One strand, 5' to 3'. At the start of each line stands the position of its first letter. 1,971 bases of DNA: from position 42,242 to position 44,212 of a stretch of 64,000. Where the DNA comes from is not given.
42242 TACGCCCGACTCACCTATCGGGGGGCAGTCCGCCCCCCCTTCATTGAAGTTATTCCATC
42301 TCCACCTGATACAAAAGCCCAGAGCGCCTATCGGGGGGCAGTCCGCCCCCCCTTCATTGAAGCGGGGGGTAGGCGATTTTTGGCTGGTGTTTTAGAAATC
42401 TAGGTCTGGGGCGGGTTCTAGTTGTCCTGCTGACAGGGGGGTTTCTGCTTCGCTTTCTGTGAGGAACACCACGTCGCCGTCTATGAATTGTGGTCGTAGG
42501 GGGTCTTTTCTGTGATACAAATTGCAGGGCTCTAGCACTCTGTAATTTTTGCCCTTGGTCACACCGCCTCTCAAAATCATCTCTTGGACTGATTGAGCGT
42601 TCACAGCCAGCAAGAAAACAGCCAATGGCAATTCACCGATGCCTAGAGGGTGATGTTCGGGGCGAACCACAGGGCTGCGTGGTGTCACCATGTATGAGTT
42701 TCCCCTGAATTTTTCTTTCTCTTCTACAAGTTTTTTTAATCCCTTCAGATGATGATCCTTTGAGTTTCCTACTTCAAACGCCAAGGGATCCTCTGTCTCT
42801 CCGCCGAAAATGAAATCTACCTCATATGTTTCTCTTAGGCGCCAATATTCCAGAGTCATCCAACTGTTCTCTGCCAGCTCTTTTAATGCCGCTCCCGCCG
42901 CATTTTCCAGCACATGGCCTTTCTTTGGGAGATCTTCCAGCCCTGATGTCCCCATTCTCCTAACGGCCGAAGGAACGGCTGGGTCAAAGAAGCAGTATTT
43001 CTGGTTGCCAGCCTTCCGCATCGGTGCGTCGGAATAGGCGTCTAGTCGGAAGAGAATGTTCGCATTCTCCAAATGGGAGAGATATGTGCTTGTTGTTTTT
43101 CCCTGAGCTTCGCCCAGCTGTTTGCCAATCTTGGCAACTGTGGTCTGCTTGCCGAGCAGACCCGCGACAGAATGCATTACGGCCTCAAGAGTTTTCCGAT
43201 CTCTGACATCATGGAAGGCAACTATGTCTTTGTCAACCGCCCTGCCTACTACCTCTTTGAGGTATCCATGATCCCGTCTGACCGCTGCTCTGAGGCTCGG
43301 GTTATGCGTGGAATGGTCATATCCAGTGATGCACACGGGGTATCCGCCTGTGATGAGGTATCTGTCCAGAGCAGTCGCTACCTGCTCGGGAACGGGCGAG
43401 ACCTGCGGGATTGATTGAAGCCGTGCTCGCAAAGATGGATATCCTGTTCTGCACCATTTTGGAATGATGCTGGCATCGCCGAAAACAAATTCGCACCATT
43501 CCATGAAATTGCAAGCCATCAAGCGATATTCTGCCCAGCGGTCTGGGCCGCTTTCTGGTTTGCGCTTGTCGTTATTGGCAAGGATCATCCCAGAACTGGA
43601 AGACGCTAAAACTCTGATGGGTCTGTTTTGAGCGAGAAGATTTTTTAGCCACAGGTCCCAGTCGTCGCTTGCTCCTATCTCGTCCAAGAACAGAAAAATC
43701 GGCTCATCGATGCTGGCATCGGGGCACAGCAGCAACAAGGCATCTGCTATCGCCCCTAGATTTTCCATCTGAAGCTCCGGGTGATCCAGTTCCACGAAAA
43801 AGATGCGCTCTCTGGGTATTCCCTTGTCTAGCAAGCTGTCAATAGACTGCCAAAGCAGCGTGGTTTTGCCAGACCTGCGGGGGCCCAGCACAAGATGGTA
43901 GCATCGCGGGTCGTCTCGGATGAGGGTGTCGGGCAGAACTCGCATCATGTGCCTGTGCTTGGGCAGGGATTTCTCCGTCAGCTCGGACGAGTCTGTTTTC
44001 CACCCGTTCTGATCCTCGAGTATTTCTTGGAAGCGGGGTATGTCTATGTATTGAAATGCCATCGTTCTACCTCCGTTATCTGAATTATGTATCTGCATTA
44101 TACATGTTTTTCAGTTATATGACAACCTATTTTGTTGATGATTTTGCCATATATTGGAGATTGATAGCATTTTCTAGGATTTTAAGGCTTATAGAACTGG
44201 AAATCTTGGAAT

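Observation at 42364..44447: A complete AT-rich AAA+/DUF4143-type ATPase gene lies between the last intact CRISPR repeat and degenerate repeats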

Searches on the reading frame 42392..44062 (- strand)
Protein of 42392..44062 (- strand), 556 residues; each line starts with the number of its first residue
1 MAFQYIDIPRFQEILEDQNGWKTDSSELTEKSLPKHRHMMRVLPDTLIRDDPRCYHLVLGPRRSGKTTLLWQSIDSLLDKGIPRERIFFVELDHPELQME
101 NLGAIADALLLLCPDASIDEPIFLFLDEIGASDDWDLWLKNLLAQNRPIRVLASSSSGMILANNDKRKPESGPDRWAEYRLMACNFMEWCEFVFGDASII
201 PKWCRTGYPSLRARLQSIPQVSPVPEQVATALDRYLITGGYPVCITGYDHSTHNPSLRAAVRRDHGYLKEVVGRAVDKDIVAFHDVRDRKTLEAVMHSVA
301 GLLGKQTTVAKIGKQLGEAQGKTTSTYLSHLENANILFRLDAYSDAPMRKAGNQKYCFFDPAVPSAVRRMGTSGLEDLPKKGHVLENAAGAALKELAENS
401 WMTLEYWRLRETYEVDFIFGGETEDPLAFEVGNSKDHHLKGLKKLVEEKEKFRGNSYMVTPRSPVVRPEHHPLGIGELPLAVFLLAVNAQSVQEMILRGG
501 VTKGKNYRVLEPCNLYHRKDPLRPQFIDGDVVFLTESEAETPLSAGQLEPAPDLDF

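Call 6: search_protein_families(library=pfam, proteins=[window:42392-44062:-], max_evalue=0.01)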
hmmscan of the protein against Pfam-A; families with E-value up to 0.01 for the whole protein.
window:42392-44062:- (556 aa): 3 families
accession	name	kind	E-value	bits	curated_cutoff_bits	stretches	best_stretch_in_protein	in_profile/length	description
PF13635.12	DUF4143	-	6.6e-21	75.1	28.1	1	278-431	2-157/160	Domain of unknown function (DUF4143)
PF13173.12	AAA_14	-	4.6e-19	69.1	27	1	57-189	6-128/129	AAA domain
PF01637.24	ATPase_2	-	1.5e-07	31.9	33.2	1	48-93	15-58/225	ATPase domain predominantly from Archaea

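Call 7: search_protein_families(library=padloc, proteins=[window:42392-44062:-], max_evalue=0.01)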
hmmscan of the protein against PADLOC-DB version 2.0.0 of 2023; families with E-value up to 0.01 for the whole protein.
window:42392-44062:- (556 aa): 7 families
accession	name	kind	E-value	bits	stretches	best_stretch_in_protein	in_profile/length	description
PDLC04787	PDC-S01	-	9.4e-33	111.7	1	56-431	30-355/412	-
PDLC04789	PDC-S01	-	3.5e-28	96.7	1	56-444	20-351/375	-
PDLC04791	PDC-S01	-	3.3e-26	89.9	2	230-451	156-369/395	-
PDLC04790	PDC-S01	-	9.1e-23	78.6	1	258-449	189-386/422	-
PDLC04788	PDC-S01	-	2.7e-13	47.6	1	98-451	62-400/448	-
PDLC04786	PDC-S01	-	2e-12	44.6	1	106-450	73-403/439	-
PDLC04792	PDC-S01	-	7e-07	26.2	1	57-450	23-402/452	-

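Call 13: find_encoding_contigs(protein=window:42392-44062:-, flank=10000, max_places=10)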
Protein window:42392-44062:- (556 aa): 4 contigs read that carry it; 4 places shown.
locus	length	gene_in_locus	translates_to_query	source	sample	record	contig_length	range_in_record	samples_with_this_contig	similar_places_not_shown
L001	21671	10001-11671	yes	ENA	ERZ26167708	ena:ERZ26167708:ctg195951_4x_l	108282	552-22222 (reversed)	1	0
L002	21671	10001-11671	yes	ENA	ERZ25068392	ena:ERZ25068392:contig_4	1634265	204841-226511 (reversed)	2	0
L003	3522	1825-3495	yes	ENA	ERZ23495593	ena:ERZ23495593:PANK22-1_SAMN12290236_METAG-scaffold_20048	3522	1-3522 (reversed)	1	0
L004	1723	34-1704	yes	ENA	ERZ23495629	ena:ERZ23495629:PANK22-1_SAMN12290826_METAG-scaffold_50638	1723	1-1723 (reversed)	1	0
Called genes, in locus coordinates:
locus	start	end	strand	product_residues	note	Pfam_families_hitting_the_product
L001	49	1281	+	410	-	PF09617:Cas_GSU0053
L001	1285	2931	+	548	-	PF09609:Cas_GSU0054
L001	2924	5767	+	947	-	PF00270:DEAD (faint), PF04851:ResIII, PF22590:Cas3-like_C_2, PF18019:Cas3_HD (weak)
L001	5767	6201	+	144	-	-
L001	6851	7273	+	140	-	PF00011:HSP20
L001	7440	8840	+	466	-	-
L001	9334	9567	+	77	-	-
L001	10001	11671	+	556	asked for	PF01637:ATPase_2 (faint), PF13173:AAA_14, PF13635:DUF4143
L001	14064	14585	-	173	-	-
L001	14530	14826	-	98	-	PF09827:CRISPR_Cas2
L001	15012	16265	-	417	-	PF13433:Peripla_BP_5 (faint), PF13458:Peripla_BP_6, PF01094:ANF_receptor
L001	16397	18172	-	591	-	PF01930:Cas_Cas4, PF12705:PDDEXK_1 (faint), PF01867:Cas_Cas1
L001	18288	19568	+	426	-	PF00122:E1-E2_ATPase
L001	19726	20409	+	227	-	PF00702:Hydrolase, PF08282:Hydrolase_3 (faint)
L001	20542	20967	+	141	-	PF07858:LEH (weak), PF12680:SnoaL_2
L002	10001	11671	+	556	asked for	PF01637:ATPase_2 (faint), PF13173:AAA_14, PF13635:DUF4143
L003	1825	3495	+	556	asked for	PF01637:ATPase_2 (faint), PF13173:AAA_14, PF13635:DUF4143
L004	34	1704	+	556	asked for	PF01637:ATPase_2 (faint), PF13173:AAA_14, PF13635:DUF4143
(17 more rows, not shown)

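Call 18: find_homologous_proteins(query=window:42392-44062:-)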
Query window:42392-44062:- (556 aa): 51 proteins with E <= 0.001 among 8000 candidates.
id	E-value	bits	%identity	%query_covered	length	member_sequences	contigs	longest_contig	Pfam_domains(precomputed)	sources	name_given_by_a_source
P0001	0.0e+0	1286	99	100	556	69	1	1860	PF13173.13,PF13635.13,PF01637.25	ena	-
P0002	5.1e-132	459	43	99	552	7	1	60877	PF13173.13,PF13635.13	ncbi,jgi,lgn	-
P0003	3.5e-127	443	43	99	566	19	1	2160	PF13173.13,PF13635.13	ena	-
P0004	9.0e-82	293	33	99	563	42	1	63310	PF13173.13,PF13635.13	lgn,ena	-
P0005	1.7e-77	279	34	91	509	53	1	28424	PF13173.13,PF13635.13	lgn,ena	-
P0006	2.4e-72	262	35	87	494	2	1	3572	PF13173.13,PF13635.13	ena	-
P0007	2.2e-70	256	35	88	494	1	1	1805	PF13173.13,PF13635.13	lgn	-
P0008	1.2e-68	250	33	88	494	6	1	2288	PF13173.13,PF13635.13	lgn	-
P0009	2.0e-67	246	33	87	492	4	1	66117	PF13173.13,PF13635.13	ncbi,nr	ncbi:MAG TPA: ATP-binding protein [Gemmataceae bacterium]|nr:ATP-binding protein [Gemmataceae bacter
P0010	2.4e-67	246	33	91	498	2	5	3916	PF13173.13,PF13635.13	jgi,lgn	jgi:uncharacterized protein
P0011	1.0e-66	244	33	88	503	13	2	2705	PF13173.13,PF13635.13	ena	-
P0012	3.4e-66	242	34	88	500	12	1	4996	PF13173.13,PF13635.13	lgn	-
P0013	7.6e-66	241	33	88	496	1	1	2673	PF13173.13,PF13635.13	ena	-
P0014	7.6e-66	241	34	88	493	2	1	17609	PF13173.13,PF13635.13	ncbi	-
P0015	1.8e-65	240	33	87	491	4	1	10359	PF13173.13,PF13635.13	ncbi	-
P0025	3.8e-63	232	34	83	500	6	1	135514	PF13173.13,PF13635.13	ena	-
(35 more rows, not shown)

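Call 19: find_encoding_contigs(protein=P0002, flank=8000, max_places=4)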
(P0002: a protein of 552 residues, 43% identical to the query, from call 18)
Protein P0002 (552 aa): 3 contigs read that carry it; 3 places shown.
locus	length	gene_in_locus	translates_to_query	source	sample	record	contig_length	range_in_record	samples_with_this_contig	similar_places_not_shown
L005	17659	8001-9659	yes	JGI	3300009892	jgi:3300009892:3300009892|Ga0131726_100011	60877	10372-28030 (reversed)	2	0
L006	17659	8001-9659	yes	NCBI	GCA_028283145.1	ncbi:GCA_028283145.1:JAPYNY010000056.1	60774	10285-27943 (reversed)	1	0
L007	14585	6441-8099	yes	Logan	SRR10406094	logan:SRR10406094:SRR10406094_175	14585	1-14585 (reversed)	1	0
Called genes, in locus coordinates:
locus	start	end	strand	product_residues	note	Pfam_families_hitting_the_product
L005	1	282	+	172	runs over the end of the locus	PF00132:Hexapep, PF25087:GMPPB_C (faint), PF25084:LbH_EIF2B (weak), PF00132:Hexapep (weak)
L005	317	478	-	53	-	-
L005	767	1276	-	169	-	-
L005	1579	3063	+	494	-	PF19295:SufBD_N, PF01458:SUFBD_core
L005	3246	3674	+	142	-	-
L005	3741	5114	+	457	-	PF01458:SUFBD_core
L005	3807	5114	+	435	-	PF01458:SUFBD_core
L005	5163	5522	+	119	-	PF00355:Rieske, PF13806:Rieske_2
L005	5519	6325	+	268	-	PF00005:ABC_tran, PF02463:SMC_N (faint), PF13304:AAA_21 (faint)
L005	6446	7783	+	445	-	PF13173:AAA_14, PF13635:DUF4143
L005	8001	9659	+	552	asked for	PF13173:AAA_14, PF13635:DUF4143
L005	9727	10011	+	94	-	PF01329:Pterin_4a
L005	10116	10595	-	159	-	PF01592:NifU_N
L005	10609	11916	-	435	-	PF00266:Aminotran_5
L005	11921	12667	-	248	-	PF00005:ABC_tran, PF02463:SMC_N (weak)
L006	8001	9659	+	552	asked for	PF13173:AAA_14, PF13635:DUF4143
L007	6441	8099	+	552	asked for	PF13173:AAA_14, PF13635:DUF4143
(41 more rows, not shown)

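Call 20: find_encoding_contigs(protein=P0004, flank=8000, max_places=4)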
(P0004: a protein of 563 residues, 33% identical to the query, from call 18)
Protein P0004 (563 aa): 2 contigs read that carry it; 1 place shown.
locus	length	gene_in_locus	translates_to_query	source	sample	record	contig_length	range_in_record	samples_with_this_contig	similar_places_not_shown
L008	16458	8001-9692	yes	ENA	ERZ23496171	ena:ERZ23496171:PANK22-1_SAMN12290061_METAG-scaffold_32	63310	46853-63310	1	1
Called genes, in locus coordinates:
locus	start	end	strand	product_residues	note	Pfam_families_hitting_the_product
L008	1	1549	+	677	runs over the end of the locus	-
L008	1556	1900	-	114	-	-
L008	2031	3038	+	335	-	PF03447:NAD_binding_3, PF01958:Asp_DH_C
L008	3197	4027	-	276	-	-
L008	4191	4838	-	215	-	PF00300:His_Phos_1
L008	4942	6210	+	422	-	PF08323:Glyco_transf_5 (faint), PF20706:GT4-conflict, PF13439:Glyco_transf_4, PF13579:Glyco_trans_4_4, PF00534:Glycos_transf_1, PF13692:Glyco_trans_1_4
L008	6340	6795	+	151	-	PF10722:YbjN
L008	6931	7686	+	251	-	PF14748:P5CR_dimer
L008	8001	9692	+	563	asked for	PF13173:AAA_14, PF13635:DUF4143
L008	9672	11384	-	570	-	PF00501:AMP-binding, PF13193:AMP-binding_C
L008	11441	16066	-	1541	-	PF00270:DEAD, PF04851:ResIII, PF00271:Helicase_C, PF19306:WHD_Lhr, PF08494:DEAD_assoc, PF23235:WHD_3rd_Lhr, PF23234:WHD_4th_Lhr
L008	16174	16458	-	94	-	?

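Call 30: list_cluster_members(proteins=[P0001])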
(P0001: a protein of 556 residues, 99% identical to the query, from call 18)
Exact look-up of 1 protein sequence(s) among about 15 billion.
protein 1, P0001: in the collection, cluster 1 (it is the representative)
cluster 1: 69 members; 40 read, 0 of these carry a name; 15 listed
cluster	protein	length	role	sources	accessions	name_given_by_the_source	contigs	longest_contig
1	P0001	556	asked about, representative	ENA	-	-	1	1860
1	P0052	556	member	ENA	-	-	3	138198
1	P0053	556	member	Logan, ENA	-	-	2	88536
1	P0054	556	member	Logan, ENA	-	-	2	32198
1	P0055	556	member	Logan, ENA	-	-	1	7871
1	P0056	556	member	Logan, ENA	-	-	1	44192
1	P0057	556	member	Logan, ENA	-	-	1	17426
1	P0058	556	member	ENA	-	-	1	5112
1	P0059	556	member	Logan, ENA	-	-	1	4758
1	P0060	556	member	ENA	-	-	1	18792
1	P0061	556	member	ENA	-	-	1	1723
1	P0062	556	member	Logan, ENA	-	-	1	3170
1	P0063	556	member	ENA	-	-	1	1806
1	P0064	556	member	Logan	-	-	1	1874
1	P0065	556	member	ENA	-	-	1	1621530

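Call 31: find_encoding_contigs(protein=P0052, flank=10000, max_places=4)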
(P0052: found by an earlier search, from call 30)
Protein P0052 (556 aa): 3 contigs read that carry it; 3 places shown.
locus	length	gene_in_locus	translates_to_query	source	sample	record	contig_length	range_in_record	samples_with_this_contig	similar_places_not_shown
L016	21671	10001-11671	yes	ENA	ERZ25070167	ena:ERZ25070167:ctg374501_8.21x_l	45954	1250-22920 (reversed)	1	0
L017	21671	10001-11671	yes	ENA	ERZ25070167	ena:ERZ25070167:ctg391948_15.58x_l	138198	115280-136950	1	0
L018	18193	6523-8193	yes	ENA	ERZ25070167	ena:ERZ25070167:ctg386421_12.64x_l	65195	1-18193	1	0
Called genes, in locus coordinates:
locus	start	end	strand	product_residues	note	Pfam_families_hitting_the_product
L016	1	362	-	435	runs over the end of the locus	PF00005:ABC_tran, PF02463:SMC_N (weak), PF13304:AAA_21 (faint), PF08352:oligo_HPY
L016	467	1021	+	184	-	-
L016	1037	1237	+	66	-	-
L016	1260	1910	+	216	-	PF06271:RDD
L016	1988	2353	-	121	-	PF03960:ArsC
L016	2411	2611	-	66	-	-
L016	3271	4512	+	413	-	PF09617:Cas_GSU0053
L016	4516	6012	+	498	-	PF09609:Cas_GSU0054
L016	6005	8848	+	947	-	PF00270:DEAD (faint), PF04851:ResIII, PF22590:Cas3-like_C_2, PF01966:HD (weak), PF18019:Cas3_HD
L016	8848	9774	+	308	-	-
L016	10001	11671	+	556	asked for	PF01637:ATPase_2 (faint), PF13173:AAA_14, PF13635:DUF4143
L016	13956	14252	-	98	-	PF09827:CRISPR_Cas2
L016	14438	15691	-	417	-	PF13433:Peripla_BP_5 (faint), PF13458:Peripla_BP_6, PF01094:ANF_receptor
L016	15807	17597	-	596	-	PF01930:Cas_Cas4, PF12705:PDDEXK_1 (faint), PF01867:Cas_Cas1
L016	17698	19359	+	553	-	PF00122:E1-E2_ATPase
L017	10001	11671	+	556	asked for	PF01637:ATPase_2 (faint), PF13173:AAA_14, PF13635:DUF4143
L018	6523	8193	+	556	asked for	PF01637:ATPase_2 (faint), PF13173:AAA_14, PF13635:DUF4143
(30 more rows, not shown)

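Call 32: find_encoding_contigs(protein=P0053, flank=10000, max_places=4)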
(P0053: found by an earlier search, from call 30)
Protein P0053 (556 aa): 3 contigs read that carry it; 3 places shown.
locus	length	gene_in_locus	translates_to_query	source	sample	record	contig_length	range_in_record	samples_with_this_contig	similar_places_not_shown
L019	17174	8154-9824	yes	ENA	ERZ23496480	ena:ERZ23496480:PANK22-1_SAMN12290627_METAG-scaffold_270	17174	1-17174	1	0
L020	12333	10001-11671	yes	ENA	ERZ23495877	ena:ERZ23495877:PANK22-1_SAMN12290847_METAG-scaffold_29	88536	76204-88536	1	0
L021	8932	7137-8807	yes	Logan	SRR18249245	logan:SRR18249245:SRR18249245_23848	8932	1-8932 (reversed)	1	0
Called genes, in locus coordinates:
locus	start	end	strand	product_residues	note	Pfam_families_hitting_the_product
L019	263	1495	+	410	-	PF09617:Cas_GSU0053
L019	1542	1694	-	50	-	-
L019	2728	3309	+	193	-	PF09609:Cas_GSU0054 (weak)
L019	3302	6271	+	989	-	PF00270:DEAD (faint), PF04851:ResIII, PF22590:Cas3-like_C_2, PF18019:Cas3_HD (weak)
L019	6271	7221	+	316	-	-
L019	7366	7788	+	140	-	PF00011:HSP20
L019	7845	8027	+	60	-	-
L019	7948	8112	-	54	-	-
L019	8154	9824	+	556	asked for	PF01637:ATPase_2 (faint), PF13173:AAA_14, PF13635:DUF4143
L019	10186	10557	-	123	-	-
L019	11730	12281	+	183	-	-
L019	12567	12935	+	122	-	-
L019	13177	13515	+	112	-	-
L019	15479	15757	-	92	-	-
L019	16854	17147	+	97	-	-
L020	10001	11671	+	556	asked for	PF01637:ATPase_2 (faint), PF13173:AAA_14, PF13635:DUF4143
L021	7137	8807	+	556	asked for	PF01637:ATPase_2 (faint), PF13173:AAA_14, PF13635:DUF4143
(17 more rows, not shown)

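Call 46: search_protein_families(library=phrogs, proteins=[window:42392-44062:-], max_evalue=0.1)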
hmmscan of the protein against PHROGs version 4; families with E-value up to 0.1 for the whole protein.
window:42392-44062:- (556 aa): 0 families

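Call 60: search_solved_structures(query=A4, max_evalue=1)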
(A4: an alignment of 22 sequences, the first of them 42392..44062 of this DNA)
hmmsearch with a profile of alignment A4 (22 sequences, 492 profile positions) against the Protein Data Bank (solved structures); distinct sequences matched with E-value up to 1: 20.
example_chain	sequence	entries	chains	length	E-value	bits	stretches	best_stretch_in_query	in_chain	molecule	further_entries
5uj7_C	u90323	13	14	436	0.0054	18.8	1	37-220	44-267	Origin recognition complex subunit 4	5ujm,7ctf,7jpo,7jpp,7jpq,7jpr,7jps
7cte_D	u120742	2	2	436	0.0054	18.8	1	37-220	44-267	Origin recognition complex subunit 4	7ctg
4xgc_D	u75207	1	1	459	0.015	17.4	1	35-97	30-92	Origin recognition complex subunit 4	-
7jgr_D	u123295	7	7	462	0.015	17.4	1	35-97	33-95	Origin recognition complex subunit 4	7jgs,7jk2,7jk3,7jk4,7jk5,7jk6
3cmu_A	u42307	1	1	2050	0.022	16.8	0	59-82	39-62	Protein recA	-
5oql_Z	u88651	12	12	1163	0.027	16.5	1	34-83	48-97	Bms1 | Bms1-type G domain-containing protein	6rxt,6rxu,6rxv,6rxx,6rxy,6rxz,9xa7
3cmt_A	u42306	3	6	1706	0.059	15.4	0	59-82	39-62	Protein recA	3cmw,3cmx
3cmv_A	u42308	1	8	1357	0.21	13.6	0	59-82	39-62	Protein recA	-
13io_E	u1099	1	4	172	0.51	12.3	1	176-235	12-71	Calcium uniporter protein, mitochondrial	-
6pb0_A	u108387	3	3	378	0.6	12.1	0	120-166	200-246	Guanine nucleotide-binding protein G(s) subunit alpha isoforms short,Guanine nucleotide-bi | Guanine nucleotide-binding protein G(s) subunit alpha isoforms shor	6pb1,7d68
8yut_A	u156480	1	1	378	0.61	12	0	120-166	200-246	Guanine nucleotide-binding protein G(s) subunit alpha isoforms short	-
8i2g_A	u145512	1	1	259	0.63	12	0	125-166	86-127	chimera of Guanine nucleotide-binding protein G(s) subunit alpha and Guanine nucleotide-bi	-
7ckw_A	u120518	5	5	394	0.75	11.8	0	119-166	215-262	Guanine nucleotide-binding protein G(s) subunit alpha isoforms short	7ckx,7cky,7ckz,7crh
8w88_A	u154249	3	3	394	0.75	11.8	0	119-166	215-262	Guanine nucleotide-binding protein G(s) subunit alpha isoforms short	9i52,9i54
7jv5_A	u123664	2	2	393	0.76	11.7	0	119-166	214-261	Guanine nucleotide-binding protein G(s) subunit alpha isoforms short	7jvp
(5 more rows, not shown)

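Call 67: predict_structure(alignment_id=A4)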
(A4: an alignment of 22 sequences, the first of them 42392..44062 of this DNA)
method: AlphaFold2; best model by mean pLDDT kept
length: 556 residues; sequences in the alignment: 22
mean_pLDDT: 87.6   pTM: 0.91
mean pLDDT of the five models: 87.6, 86.2, 85.2, 83.2, 82.2
residues with pLDDT >= 90: 320; 70-90: 183; 50-70: 50; < 50: 3
segments of 3 or more residues with pLDDT < 50: none
pLDDT, mean of each block of 10 residues (from residue 1): 85 96 91 84 84 81 92 93 96 93 94 93 95 88 91 87 54 77 93 84 92 94 80 90 77 69 91 89 81 92 88 77 88 93 73 87 91 83 95 95 92 94 93 90 95 96 93 95 97 84 85 74 78 91 94 68
secondary structure, 60 per line:
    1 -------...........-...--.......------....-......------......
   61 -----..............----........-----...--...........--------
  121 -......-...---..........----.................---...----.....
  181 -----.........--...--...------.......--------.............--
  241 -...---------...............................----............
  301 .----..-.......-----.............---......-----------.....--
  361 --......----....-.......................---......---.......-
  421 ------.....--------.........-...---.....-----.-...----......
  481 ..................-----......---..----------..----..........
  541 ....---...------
elements in order: H8-18 H25-31 H38-41 H43-48 E55-60 H66-79 E87-91 H102-112 E122-127 H135-144 E149-156 H157-165 E176-180 H186-194 H211-217 H226-238 H254-284 H289-301 H309-315 H321-333 E337-342 E354-358 H363-368 H373-376 H378-400 E404-409 E413-419 E427-431 H440-448 E456-460 E475-479 H480-498 E504-509 E531-535 H536-544 E548-550
